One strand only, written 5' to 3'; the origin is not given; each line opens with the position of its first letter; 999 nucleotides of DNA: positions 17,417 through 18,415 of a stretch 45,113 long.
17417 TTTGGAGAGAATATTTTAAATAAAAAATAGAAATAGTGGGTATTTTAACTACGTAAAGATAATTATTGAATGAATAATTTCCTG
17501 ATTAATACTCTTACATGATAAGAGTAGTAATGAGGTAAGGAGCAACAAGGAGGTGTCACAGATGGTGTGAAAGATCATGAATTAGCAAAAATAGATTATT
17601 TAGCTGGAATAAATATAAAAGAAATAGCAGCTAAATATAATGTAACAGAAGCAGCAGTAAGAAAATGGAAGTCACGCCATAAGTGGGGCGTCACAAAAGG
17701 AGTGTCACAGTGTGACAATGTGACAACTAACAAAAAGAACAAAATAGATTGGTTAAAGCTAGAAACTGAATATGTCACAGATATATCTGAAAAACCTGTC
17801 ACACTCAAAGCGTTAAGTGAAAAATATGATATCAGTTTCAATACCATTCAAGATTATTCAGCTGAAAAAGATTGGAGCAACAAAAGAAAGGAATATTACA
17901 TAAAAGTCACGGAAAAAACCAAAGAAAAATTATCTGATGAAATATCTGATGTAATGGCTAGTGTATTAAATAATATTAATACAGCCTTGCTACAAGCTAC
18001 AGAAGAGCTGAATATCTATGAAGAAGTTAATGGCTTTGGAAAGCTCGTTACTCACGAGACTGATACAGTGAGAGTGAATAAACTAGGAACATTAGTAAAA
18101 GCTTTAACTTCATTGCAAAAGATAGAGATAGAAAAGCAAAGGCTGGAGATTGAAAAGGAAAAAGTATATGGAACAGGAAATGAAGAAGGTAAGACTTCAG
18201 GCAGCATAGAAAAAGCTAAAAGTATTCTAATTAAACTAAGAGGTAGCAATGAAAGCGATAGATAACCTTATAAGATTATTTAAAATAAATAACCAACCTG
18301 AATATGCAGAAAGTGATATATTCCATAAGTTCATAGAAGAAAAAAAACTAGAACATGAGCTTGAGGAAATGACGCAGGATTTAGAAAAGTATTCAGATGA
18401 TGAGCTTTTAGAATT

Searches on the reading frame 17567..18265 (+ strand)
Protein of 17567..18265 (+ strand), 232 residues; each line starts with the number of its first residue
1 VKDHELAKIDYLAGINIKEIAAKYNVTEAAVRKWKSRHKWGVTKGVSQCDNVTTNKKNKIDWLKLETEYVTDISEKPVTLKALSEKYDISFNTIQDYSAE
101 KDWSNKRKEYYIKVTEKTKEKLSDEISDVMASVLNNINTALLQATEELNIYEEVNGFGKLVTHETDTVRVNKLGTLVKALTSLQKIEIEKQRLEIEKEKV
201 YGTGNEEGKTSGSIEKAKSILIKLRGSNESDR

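Call 63: search_protein_families(library=pfam, proteins=[window:17567-18265:+], max_evalue=0.001)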
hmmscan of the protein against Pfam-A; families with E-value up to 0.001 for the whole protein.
window:17567-18265:+ (232 aa): 6 families
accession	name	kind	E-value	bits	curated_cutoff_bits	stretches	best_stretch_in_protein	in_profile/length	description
PF10668.15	Phage_terminase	-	8.3e-06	25.9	22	1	16-55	24-63/67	Phage terminase small subunit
PF13518.12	HTH_28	-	1.1e-05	25.8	25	1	11-37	9-35/52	Helix-turn-helix domain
PF06056.18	Terminase_5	-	3e-05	24.3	20.3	1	10-50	9-49/58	Putative ATPase subunit of terminase (gpP-like)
PF13384.12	HTH_23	-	3.4e-05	24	24.6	1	11-38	14-41/50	Homeodomain-like domain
PF08822.17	DUF1804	-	0.00045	20.6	29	0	77-186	19-138/164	Protein of unknown function (DUF1804)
PF08279.18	HTH_11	-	0.00096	19.4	25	0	15-33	16-34/55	HTH domain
